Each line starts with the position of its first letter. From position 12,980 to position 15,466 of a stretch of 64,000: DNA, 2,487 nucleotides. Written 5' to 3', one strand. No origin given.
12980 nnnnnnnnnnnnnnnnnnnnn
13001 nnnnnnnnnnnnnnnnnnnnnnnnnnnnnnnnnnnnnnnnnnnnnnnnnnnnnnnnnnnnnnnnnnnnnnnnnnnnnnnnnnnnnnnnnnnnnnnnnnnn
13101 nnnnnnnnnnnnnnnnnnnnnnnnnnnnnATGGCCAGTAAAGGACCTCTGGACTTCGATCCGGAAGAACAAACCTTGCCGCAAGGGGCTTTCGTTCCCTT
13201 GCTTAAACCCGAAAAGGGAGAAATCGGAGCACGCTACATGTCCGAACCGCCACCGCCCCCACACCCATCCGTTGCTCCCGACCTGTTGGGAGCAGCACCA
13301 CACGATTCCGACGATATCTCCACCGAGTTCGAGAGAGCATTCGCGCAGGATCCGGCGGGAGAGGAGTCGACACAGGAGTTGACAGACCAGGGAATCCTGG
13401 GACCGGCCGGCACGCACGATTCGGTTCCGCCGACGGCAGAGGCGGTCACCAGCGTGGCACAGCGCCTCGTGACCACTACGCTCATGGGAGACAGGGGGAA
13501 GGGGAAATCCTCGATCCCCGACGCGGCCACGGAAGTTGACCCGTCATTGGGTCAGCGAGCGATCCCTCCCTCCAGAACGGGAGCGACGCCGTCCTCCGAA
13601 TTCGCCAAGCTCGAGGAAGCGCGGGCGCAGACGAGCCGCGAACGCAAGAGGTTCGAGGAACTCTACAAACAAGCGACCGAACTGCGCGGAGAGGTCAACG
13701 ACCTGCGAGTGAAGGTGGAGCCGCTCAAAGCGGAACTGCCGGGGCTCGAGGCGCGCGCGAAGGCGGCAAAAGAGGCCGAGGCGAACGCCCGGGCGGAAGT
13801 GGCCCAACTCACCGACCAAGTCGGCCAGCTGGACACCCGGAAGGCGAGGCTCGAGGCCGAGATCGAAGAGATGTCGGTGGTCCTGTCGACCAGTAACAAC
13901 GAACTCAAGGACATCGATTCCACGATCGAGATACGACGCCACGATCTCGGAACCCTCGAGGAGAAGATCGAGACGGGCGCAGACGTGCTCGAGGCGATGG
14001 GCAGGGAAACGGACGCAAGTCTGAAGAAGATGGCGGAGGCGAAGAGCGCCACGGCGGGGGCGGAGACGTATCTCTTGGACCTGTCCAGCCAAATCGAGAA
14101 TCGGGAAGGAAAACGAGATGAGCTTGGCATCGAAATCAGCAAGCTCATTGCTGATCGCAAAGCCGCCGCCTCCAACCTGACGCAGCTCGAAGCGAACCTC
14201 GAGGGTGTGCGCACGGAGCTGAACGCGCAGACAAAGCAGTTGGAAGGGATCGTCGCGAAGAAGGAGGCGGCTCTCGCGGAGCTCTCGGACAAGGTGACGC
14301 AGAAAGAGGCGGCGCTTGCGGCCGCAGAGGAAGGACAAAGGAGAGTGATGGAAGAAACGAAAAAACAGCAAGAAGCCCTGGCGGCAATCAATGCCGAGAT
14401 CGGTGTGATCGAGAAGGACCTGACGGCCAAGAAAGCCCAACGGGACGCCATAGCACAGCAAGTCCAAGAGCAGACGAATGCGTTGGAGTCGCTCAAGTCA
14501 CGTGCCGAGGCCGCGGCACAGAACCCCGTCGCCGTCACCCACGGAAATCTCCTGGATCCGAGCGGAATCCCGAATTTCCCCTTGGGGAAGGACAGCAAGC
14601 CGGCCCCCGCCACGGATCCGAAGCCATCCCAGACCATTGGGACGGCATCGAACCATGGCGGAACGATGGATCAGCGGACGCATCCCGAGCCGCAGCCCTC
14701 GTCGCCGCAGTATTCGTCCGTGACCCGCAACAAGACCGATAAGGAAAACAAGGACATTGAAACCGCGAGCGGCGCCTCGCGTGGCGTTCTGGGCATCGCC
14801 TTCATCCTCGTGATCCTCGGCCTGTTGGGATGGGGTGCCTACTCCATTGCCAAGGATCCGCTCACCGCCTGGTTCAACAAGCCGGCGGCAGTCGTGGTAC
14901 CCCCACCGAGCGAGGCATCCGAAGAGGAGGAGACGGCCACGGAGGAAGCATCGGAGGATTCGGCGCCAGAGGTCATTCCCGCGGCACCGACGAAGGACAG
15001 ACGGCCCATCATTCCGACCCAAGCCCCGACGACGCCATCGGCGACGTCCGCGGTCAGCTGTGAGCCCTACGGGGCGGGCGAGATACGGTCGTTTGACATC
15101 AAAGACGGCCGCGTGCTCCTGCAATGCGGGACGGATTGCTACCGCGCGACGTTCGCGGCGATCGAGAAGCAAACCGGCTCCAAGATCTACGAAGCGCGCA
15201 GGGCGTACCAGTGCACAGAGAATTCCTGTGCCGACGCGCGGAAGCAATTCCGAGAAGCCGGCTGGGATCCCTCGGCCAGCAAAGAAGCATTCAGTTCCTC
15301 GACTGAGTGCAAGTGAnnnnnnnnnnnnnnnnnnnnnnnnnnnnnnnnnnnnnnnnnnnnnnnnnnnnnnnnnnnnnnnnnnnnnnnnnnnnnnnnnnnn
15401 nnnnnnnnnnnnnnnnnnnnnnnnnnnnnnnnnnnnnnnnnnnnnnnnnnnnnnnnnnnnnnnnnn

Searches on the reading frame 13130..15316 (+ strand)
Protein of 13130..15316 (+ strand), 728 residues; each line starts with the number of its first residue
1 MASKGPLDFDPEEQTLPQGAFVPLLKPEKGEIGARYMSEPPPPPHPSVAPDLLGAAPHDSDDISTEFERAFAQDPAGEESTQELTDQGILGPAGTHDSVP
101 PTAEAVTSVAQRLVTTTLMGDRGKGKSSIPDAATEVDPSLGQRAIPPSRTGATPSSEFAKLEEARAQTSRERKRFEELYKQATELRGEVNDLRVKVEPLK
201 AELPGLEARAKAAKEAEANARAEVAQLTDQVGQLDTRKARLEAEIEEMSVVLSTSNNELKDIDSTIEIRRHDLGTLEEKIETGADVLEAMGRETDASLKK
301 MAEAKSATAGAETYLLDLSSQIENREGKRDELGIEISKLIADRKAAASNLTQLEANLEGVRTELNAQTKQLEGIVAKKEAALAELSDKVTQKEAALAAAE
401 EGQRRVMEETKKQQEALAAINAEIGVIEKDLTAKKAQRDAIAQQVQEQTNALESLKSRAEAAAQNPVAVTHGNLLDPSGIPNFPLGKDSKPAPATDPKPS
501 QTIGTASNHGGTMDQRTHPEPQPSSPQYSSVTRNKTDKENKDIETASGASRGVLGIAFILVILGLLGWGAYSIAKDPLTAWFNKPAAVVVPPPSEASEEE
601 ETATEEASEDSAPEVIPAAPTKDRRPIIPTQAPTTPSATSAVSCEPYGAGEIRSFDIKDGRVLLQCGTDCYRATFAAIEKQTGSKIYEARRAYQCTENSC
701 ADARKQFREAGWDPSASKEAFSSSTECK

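Call 24: find_encoding_contigs(protein=window:13130-15316:+, flank=10000, max_places=10)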
Protein window:13130-15316:+ (728 aa): 2 contigs read that carry it; 2 places shown.
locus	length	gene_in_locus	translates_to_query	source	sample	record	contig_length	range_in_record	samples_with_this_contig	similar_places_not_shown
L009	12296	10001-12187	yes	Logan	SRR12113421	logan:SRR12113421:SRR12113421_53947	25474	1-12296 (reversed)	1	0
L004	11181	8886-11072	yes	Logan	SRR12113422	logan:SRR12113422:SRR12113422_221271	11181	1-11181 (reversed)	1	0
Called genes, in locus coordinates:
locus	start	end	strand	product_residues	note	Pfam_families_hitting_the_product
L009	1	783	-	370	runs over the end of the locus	-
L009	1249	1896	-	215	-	PF13807:GNVR (weak)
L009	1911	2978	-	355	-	PF13180:PDZ_2, PF00595:PDZ, PF17820:PDZ_6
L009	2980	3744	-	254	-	-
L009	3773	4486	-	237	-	-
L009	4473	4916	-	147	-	-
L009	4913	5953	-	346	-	PF01594:AI-2E_transport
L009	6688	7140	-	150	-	PF01668:SmpB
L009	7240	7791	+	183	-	PF05198:IF3_N, PF00707:IF3_C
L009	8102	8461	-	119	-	-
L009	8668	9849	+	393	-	-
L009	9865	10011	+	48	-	-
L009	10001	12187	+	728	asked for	PF24161:CCDC39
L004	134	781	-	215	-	PF13807:GNVR (weak)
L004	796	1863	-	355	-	PF13180:PDZ_2, PF00595:PDZ, PF17820:PDZ_6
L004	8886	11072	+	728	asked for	PF24161:CCDC39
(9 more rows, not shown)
